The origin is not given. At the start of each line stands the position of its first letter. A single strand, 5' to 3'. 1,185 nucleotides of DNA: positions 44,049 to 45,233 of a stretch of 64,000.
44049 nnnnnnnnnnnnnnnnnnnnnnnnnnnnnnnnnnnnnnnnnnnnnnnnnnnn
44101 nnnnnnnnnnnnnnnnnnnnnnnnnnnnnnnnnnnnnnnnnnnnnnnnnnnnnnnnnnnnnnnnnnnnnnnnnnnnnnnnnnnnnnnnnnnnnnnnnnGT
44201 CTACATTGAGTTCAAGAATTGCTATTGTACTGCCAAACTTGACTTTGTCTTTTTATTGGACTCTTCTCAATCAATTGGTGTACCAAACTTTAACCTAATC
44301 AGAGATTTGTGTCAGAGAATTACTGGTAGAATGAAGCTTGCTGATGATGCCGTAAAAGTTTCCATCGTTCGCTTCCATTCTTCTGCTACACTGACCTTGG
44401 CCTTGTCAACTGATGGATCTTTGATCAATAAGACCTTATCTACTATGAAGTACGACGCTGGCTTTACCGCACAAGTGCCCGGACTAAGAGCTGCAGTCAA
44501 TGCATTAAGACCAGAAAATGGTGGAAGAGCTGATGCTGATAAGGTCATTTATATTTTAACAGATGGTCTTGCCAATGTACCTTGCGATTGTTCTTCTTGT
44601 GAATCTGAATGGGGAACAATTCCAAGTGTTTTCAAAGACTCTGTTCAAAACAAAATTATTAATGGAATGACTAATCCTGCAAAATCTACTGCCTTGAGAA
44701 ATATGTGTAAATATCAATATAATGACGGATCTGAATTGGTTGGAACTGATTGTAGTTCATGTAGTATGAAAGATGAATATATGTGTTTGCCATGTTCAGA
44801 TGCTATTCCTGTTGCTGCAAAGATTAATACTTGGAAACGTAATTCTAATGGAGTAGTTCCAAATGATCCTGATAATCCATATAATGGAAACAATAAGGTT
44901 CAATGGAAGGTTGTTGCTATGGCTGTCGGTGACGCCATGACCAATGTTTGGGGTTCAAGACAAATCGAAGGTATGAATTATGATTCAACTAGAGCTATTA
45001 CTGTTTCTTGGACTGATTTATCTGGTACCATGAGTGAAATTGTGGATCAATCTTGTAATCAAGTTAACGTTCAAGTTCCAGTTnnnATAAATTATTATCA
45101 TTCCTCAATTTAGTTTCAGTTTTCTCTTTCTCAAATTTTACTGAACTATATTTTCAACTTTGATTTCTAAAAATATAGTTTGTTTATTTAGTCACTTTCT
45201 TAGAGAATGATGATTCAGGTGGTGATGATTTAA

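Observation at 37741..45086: Giant membrane-anchored adhesin built from about 25 bacterial-style Ig/cadherin-like (VCBS/tandem-95-type) repeats plus a C-terminal VWA domain, with two internal +1 frameshifts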

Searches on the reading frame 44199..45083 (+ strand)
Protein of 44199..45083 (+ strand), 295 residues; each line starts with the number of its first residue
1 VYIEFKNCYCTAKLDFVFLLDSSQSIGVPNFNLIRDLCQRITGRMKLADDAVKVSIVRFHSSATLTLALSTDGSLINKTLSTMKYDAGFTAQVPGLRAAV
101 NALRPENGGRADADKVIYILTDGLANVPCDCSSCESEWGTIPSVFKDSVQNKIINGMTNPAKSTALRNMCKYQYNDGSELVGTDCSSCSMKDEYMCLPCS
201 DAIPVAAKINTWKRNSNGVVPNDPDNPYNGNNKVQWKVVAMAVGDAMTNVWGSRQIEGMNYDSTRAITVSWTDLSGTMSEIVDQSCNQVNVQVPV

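Call 50: predict_structure(alignment_id=A1)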
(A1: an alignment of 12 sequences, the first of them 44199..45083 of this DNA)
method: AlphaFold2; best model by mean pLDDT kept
length: 295 residues; sequences in the alignment: 12
mean_pLDDT: 83.1   pTM: 0.85
mean pLDDT of the five models: 83.1, 81.2, 81.1, 80.1, 75.7
residues with pLDDT >= 90: 137; 70-90: 106; 50-70: 37; < 50: 15
segments of 3 or more residues with pLDDT < 50: 1-7, 288-295
pLDDT, mean of each block of 10 residues (from residue 1): 42 92 89 89 89 96 95 97 92 94 93 92 85 91 89 92 91 81 83 79 91 86 91 87 68 84 68 60 52 25
secondary structure, 60 per line:
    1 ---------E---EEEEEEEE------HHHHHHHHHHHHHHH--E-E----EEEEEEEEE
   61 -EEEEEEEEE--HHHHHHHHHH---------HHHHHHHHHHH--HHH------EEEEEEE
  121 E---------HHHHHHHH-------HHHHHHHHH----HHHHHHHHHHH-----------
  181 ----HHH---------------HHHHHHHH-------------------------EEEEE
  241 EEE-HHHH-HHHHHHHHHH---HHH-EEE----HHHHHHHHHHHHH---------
elements in order: E14-21 H28-42 E52-60 E62-70 H73-82 H92-102 E114-121 H131-138 H146-154 H159-169 H203-210 E236-243 H245-248 H250-259 E267-269 H274-286
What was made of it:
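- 44223..45083 (+): C-terminal VWA (integrin I-like) domain. The MIDAS residues are DSSQS at 44259-44273, Thr at 44466-44468 and TDG at 44559-44567. A Cys-rich insertion (about 44580-44798) lies inside the fold. Ten Cys are invariant across the family, including Cys near both ends of the domain. AF2 model with pLDDT 83 and pTM 0.85 (call 50).
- The model has pTM 0.85 (call 50).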

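Call 53: fold_search(model_id=the predicted structure, library=pdb)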
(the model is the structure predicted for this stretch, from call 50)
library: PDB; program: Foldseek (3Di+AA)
matches with E <= 10: 934; with E <= 0.001: 392
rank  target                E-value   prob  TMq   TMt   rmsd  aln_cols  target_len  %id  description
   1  4okr_B                1.3e-11  1.00  0.50  0.62   5.2       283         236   16  Structures of Toxoplasma gondii MIC2 (released 2014-03-19)
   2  4okr_A                1.5e-10  1.00  0.46  0.57   6.4       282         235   16  Structures of Toxoplasma gondii MIC2 (released 2014-03-19)
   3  9rt2_C1               6.7e-10  1.00  0.52  0.54   5.3       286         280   17  NetF - ANTXR2 structure (C4) (released 2026-02-18)
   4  6tnj                  1.5e-09  1.00  0.53  0.53  11.9       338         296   16  Crystal structure of the vWF domain of the type V pili tip protein Mfa5 from Porphyromonas gingivalis (released 2020-12-02)
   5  4oku_A                2.1e-09  1.00  0.46  0.56   5.9       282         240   16  Structure of Toxoplasma gondii proMIC2 (released 2014-03-19)
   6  8fz4_A                3.1e-09  1.00  0.48  0.77   5.9       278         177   16  The von Willebrand factor A domain of Anthrax toxin receptor 2 (released 2023-03-01)
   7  8ft8                  3.7e-09  1.00  0.47  0.54   6.0       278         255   17  The von Willebrand factor A domain of human capillary morphogenesis gene II, flexibly fused to the 1TEL crystallization  (released 2023-03-01)
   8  1fe8_A                4.2e-09  1.00  0.53  0.80   4.0       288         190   13  CRYSTAL STRUCTURE OF THE VON WILLEBRAND FACTOR A3 DOMAIN IN COMPLEX WITH A FAB FRAGMENT OF IGG RU5 THAT INHIBITS COLLA (released 2001-04-04)
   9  1n9z                  4.7e-09  1.00  0.50  0.78   4.7       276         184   13  INTEGRIN ALPHA M I DOMAIN MUTANT (released 2003-05-20)
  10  4oku_B                5.3e-09  1.00  0.51  0.62   5.0       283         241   16  Structure of Toxoplasma gondii proMIC2 (released 2014-03-19)
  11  4hqk_B                5.6e-09  1.00  0.49  0.70   4.6       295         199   12  Crystal structure of Plasmodium falciparum TRAP, P4212 form (released 2012-12-26)
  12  6snk_B                6.3e-09  1.00  0.54  0.83   2.5       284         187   16  Crystal structure of the Collagen VI alpha3 N2 domain (released 2020-07-29)
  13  4cn9_A                7.5e-09  1.00  0.52  0.40   3.8       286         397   17  structure of proximal thread matrix protein 1 (PTMP1) from the mussel byssus with zinc occupied MIDAS motif (released 2014-03-12)
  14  1atz_B                8.0e-09  1.00  0.54  0.82   3.7       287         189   14  HUMAN VON WILLEBRAND FACTOR A3 DOMAIN (released 1998-02-25)
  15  1sht                  8.5e-09  1.00  0.46  0.73   6.2       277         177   17  Crystal Structure of the von Willebrand factor A domain of human capillary morphogenesis protein 2: an anthrax toxin rec (released 2004-04-13)
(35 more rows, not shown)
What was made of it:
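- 44223..45083 (+): Foldseek hits to MIC2, TRAP, ANTXR2, VWF A3 and the integrin alpha-M I domain spanning about 280 columns (call 53).
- On VWA / integrin I-like domain with MIDAS: The listed top 50 are VWA, integrin I or TRAP/MIC2 domains (calls 50, 53).
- The best structural matches are MIC2, ANTXR2, Mfa5, VWF A3, integrin alpha-M I and TRAP (call 53).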
